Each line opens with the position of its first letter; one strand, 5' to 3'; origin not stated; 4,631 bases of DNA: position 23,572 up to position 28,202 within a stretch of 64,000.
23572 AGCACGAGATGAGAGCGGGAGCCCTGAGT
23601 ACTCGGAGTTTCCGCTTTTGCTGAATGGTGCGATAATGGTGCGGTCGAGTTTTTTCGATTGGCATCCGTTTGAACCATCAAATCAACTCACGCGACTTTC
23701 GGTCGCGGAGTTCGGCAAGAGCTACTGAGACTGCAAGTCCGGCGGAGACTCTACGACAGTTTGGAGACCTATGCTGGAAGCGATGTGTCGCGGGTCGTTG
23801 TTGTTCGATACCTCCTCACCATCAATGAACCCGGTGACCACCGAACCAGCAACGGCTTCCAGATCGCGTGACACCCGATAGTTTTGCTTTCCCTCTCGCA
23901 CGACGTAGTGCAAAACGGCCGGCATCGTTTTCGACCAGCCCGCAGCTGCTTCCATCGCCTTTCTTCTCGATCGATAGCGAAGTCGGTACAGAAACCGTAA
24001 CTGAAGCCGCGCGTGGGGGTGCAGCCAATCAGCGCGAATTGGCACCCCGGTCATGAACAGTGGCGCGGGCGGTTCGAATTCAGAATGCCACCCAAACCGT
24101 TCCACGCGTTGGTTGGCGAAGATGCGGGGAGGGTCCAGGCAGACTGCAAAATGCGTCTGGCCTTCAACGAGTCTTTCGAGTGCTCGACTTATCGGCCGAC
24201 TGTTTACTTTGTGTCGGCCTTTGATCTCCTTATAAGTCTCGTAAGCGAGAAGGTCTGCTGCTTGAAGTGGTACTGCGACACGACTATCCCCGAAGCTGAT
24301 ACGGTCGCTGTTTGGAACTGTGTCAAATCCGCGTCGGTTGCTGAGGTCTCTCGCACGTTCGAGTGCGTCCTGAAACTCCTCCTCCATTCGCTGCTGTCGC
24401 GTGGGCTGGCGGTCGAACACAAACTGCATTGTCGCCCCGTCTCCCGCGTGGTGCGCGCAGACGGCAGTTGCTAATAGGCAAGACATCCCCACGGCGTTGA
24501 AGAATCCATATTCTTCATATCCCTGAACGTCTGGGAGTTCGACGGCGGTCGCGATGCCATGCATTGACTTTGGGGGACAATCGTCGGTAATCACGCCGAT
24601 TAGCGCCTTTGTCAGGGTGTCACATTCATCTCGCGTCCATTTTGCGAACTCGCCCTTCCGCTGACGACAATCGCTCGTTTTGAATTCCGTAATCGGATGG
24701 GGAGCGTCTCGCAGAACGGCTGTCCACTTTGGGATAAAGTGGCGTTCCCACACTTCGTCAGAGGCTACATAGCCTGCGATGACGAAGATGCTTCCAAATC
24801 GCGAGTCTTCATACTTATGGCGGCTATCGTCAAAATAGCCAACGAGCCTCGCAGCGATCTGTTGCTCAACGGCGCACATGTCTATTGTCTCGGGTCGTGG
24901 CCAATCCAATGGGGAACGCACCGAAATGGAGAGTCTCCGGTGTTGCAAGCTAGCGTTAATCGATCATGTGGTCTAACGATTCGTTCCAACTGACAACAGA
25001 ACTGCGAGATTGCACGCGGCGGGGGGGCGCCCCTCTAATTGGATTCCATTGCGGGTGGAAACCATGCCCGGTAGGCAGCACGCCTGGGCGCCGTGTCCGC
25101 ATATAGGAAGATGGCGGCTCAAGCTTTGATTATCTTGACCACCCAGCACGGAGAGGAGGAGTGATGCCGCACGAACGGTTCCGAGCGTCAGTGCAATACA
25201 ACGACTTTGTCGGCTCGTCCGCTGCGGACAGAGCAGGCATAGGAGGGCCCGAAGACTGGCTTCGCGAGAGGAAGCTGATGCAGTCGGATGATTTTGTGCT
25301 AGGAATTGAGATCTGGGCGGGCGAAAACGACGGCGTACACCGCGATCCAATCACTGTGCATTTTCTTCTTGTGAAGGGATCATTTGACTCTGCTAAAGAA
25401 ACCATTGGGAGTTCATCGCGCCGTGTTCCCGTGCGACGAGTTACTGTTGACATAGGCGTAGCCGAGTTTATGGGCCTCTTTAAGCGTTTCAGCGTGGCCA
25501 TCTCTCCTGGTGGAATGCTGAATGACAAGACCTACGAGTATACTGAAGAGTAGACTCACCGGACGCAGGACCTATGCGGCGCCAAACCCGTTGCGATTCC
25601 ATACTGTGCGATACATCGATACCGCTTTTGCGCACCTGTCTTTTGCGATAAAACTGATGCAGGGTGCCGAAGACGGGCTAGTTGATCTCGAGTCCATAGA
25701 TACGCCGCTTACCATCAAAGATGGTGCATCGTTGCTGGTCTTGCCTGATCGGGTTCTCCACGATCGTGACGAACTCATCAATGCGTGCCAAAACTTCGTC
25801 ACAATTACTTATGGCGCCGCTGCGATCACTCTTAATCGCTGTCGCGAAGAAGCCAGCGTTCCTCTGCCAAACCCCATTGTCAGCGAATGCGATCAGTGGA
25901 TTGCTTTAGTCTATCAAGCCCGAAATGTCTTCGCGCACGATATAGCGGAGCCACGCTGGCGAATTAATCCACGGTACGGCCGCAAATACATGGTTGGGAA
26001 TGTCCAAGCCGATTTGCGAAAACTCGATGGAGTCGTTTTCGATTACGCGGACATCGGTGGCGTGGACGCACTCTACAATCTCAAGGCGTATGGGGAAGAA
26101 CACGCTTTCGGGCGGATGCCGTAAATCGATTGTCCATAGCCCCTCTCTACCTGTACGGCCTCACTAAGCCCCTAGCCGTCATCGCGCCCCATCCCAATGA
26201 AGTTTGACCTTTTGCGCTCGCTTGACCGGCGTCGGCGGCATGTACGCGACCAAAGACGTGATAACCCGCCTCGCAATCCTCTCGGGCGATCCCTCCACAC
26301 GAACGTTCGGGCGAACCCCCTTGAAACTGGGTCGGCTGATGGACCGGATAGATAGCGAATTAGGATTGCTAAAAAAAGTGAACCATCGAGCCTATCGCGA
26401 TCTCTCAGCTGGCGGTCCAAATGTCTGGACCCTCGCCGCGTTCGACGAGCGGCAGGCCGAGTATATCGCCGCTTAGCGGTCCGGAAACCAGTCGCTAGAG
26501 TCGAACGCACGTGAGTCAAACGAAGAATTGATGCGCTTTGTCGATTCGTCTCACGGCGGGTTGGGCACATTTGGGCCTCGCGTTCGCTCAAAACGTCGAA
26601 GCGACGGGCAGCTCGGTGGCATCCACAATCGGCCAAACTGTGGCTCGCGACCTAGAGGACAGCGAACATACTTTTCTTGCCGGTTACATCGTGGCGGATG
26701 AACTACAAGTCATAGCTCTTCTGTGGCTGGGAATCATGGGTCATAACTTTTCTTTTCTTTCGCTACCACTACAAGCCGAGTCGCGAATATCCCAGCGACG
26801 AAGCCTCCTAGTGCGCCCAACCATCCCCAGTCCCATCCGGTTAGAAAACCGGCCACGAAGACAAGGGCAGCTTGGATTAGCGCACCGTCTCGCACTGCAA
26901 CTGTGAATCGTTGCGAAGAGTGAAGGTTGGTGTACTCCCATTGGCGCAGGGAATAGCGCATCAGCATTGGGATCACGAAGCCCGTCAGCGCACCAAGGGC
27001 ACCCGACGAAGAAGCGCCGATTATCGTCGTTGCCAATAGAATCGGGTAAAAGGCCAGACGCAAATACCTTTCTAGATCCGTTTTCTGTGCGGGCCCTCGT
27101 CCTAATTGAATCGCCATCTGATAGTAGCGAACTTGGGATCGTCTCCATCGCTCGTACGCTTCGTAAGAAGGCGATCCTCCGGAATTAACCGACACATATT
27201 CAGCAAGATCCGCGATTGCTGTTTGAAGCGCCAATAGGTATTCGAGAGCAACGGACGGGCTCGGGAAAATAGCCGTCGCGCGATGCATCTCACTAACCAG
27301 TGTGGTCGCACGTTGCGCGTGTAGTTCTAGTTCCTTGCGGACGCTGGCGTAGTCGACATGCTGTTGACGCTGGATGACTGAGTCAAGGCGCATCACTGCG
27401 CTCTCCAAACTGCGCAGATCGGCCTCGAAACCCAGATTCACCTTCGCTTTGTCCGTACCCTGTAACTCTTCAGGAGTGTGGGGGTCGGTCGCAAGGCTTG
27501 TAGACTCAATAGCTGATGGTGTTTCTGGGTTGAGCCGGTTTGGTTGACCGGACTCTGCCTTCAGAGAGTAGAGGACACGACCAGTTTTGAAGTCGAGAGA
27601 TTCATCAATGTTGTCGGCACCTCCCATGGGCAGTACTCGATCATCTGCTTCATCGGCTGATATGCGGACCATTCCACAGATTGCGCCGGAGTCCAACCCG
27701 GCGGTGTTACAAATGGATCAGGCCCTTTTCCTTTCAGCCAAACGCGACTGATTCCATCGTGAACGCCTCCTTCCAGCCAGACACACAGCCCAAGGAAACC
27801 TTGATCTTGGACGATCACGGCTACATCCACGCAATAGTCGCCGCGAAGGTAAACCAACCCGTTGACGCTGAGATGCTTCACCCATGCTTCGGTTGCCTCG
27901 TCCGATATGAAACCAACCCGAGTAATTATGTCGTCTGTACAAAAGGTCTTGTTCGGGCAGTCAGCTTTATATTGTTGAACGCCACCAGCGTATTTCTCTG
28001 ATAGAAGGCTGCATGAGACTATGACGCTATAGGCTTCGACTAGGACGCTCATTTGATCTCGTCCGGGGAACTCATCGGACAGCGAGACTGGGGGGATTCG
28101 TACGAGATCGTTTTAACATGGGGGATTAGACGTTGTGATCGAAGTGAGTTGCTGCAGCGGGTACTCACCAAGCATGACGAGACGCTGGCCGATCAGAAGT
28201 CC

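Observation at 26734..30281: Five-gene co-directional cargo operon: three consecutive HEPN-motif proteins, a small globular protein and a membrane protein, immediately downstream of the island integrase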

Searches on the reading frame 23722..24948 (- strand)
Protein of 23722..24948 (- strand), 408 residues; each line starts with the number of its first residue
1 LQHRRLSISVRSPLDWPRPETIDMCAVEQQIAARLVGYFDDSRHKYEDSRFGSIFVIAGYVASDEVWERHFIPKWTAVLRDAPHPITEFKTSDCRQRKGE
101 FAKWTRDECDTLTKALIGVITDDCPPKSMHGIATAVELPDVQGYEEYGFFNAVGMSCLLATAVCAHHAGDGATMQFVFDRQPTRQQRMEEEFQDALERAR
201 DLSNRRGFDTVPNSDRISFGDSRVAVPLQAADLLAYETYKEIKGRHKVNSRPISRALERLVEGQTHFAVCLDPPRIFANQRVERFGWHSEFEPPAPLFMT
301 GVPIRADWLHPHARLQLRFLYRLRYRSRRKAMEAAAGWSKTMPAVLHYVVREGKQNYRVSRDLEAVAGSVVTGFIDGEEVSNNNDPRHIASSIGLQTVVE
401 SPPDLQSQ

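Call 4: search_protein_families(library=pfam, proteins=[window:23722-24948:-], max_evalue=1)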
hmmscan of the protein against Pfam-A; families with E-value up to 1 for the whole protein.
window:23722-24948:- (408 aa): 1 family
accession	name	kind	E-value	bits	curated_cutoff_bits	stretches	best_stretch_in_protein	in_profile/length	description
PF12686.12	DUF3800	-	7.9e-06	27.1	21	1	38-237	3-145/149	Protein of unknown function (DUF3800)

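Call 5: search_protein_families(library=padloc, proteins=[window:23722-24948:-], max_evalue=1)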
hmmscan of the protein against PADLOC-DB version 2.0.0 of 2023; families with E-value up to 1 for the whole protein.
window:23722-24948:- (408 aa): 0 families

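Call 7: search_protein_families(library=ncbifam, proteins=[window:23722-24948:-], max_evalue=1)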
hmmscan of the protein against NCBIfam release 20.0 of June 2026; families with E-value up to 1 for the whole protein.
window:23722-24948:- (408 aa): 0 families

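Call 8: search_protein_families(library=phrogs, proteins=[window:23722-24948:-], max_evalue=1)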
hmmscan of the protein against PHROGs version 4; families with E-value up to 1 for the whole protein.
window:23722-24948:- (408 aa): 0 families

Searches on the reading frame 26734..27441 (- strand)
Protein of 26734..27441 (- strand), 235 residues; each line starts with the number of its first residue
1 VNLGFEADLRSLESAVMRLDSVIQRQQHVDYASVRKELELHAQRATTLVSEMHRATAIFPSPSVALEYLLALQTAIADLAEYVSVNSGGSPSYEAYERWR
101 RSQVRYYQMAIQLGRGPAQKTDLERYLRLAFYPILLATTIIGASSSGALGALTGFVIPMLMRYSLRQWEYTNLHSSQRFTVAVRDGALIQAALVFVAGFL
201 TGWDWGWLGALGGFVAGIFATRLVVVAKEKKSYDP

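Call 63: find_related_loci(query=window:26734-27441:-, collection=metagenome_contigs, flank=6000)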
Query window:26734-27441:- (235 aa) in metagenome_contigs; peptide patterns used: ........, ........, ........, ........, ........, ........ (x = any residue, [..] = any of these).
100 stretches matched a pattern, but none encodes a relative of the query by tblastn (E <= 1e-3).

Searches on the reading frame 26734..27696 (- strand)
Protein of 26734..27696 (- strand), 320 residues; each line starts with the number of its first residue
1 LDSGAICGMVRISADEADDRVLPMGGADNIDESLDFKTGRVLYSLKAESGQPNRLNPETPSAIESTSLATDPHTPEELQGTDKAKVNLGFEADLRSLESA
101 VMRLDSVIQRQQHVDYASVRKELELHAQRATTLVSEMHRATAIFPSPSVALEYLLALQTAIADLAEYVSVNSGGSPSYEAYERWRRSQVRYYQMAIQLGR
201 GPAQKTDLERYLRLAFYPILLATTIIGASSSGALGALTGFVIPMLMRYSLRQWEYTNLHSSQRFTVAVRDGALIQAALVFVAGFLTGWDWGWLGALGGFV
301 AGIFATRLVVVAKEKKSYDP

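Call 4: search_protein_families(library=pfam, proteins=[window:26734-27696:-], max_evalue=1)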
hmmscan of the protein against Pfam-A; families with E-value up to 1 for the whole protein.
window:26734-27696:- (320 aa): 0 families

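Call 5: search_protein_families(library=padloc, proteins=[window:26734-27696:-], max_evalue=1)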
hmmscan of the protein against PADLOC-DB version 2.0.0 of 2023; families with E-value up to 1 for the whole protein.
window:26734-27696:- (320 aa): 0 families

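Call 7: search_protein_families(library=ncbifam, proteins=[window:26734-27696:-], max_evalue=1)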
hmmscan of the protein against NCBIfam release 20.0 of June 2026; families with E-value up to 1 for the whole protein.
window:26734-27696:- (320 aa): 1 family
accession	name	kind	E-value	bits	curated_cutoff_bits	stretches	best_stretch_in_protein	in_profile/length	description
TIGR01695.1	murJ_mviN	equivalog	0.097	11.4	235.55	1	236-313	125-203/506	murein biosynthesis integral membrane protein MurJ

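Call 8: search_protein_families(library=phrogs, proteins=[window:26734-27696:-], max_evalue=1)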
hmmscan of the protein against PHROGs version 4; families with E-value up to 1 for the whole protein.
window:26734-27696:- (320 aa): 1 family
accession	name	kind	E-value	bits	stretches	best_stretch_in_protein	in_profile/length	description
phrog_24567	-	unknown function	0.012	16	1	85-150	162-224/229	-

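Call 65: search_dna_similar(query=window:26734-27696:-, collection=plasmids, mode=protein, max_evalue=0.01)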
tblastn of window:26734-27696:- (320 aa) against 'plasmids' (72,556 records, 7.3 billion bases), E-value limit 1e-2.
No match.

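Call 74: search_solved_structures(query=window:26734-27696:-, max_evalue=10)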
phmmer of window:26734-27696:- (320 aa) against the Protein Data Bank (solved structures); distinct sequences matched with E-value up to 10: 4.
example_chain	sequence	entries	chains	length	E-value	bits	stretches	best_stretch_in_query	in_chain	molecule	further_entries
1uur_A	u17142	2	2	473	1.2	11.5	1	39-106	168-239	STATA PROTEIN | STAT PROTEIN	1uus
3agk_A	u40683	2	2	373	1.3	11.4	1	93-138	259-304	Peptide chain release factor subunit 1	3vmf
6g1m_A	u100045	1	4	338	1.8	10.9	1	37-144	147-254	Dihydrodipicolinate reductase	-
6g1h_A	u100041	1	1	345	1.9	10.8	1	37-144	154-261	Dihydrodipicolinate reductase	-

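Call 115: list_cluster_members(proteins=[window:26734-27672:-, window:26734-27627:-, window:26734-27441:-, window:26734-27408:-, window:26734-27396:-, window:26734-27393:-])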
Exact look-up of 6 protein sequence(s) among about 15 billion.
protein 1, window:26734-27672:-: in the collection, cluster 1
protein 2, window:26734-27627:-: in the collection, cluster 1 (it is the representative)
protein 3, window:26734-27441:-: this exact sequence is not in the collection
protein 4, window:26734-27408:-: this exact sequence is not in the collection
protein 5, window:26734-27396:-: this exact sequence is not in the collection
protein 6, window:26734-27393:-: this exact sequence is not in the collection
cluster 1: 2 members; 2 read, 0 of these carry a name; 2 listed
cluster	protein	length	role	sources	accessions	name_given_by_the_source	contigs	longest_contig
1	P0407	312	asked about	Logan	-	-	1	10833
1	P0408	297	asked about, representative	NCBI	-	-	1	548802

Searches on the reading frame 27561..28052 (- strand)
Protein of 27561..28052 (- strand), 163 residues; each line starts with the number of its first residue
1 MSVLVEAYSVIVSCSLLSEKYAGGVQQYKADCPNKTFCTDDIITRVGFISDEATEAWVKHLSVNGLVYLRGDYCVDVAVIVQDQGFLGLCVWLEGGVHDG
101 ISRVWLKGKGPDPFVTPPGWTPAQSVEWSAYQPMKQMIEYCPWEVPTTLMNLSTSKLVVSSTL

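Call 4: search_protein_families(library=pfam, proteins=[window:27561-28052:-], max_evalue=1)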
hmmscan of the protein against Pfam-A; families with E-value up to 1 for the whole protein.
window:27561-28052:- (163 aa): 1 family
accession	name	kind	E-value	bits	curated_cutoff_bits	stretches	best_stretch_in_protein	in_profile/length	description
PF08600.16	NuBaID_C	-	0.15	12.6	20.2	1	125-155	43-73/103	NuBaID, C-terminal domain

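Call 5: search_protein_families(library=padloc, proteins=[window:27561-28052:-], max_evalue=1)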
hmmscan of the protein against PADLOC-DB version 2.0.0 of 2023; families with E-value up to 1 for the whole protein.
window:27561-28052:- (163 aa): 0 families

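Call 7: search_protein_families(library=ncbifam, proteins=[window:27561-28052:-], max_evalue=1)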
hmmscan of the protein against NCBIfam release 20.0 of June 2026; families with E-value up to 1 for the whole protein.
window:27561-28052:- (163 aa): 0 families

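Call 8: search_protein_families(library=phrogs, proteins=[window:27561-28052:-], max_evalue=1)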
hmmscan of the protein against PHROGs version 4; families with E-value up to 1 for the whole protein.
window:27561-28052:- (163 aa): 0 families

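Call 64: find_related_loci(query=window:27561-28052:-, collection=metagenome_contigs, flank=6000)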
Query window:27561-28052:- (163 aa) in metagenome_contigs; peptide patterns used: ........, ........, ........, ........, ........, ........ (x = any residue, [..] = any of these).
88 stretches matched a pattern, but none encodes a relative of the query by tblastn (E <= 1e-3).

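Call 66: search_dna_similar(query=window:27561-28052:-, collection=plasmids, mode=protein, max_evalue=0.01)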
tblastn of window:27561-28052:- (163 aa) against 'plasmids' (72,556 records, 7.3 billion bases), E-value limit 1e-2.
Records with a match: 1; places in all: 1; records where one place covers at least 80% of the query: 0.
Best place of each record, by identity: <60% 1.
By first word of the organism name: Deinococcus 1.
By predicted mobility (MOB-suite, as given by PLSDB): non-mobilizable 1.
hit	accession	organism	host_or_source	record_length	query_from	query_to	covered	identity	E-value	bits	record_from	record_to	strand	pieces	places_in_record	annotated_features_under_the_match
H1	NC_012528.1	Deinococcus deserti VCD115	-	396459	1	126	77%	35.2%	2e-13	74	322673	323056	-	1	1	hypothetical protein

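Call 67: get_annotated_region(hit=H1, flank=6000)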
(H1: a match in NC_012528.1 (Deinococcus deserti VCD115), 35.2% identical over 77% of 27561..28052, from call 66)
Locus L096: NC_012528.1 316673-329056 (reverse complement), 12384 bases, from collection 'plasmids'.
description: Deinococcus deserti VCD115 plasmid 3, complete sequence
organism: Deinococcus deserti VCD115 (NCBI taxid 546414)
taxonomy: Bacteria; Deinococcota; Deinococci; Deinococcales; Deinococcaceae; Deinococcus; Deinococcus deserti; Deinococcus deserti VCD115
host: -; source: -; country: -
typing (MOB-suite, as given by PLSDB): non-mobilizable; replicon rep_cluster_937
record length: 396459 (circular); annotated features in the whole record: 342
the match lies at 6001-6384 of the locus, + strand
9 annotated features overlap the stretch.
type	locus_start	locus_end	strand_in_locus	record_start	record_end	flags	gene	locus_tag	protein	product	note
CDS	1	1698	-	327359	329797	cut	-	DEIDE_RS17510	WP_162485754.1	ATP-binding protein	-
CDS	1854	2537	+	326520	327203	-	-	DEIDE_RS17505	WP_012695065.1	response regulator transcription factor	GO:0000160 - phosphorelay signal transduction system [Evidence IEA]; GO:0006355 - regulation of DNA-templated ...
CDS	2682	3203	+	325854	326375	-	-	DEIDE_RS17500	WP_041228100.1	hypothetical protein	-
CDS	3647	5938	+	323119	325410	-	-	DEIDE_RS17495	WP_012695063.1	LuxR C-terminal-related transcriptional regulator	GO:0006355 - regulation of DNA-templated transcription [Evidence IEA]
CDS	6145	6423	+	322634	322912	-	-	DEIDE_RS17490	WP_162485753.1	hypothetical protein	-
CDS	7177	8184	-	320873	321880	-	-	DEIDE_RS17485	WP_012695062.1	TIGR03885 family FMN-dependent LLM class oxidoreductase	-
CDS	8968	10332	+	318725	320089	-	-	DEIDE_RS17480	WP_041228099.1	Nramp family divalent metal transporter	GO:0055085 - transmembrane transport [Evidence IEA]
CDS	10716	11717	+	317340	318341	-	-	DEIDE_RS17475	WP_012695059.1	AI-2E family transporter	GO:1905887 - autoinducer AI-2 transmembrane transport [Evidence IEA]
CDS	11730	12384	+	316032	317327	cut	-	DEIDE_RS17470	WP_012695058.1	D-arabinono-1,4-lactone oxidase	-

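Call 73: search_solved_structures(query=window:27561-28052:-, max_evalue=10)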
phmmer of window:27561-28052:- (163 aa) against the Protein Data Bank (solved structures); distinct sequences matched with E-value up to 10: 0.
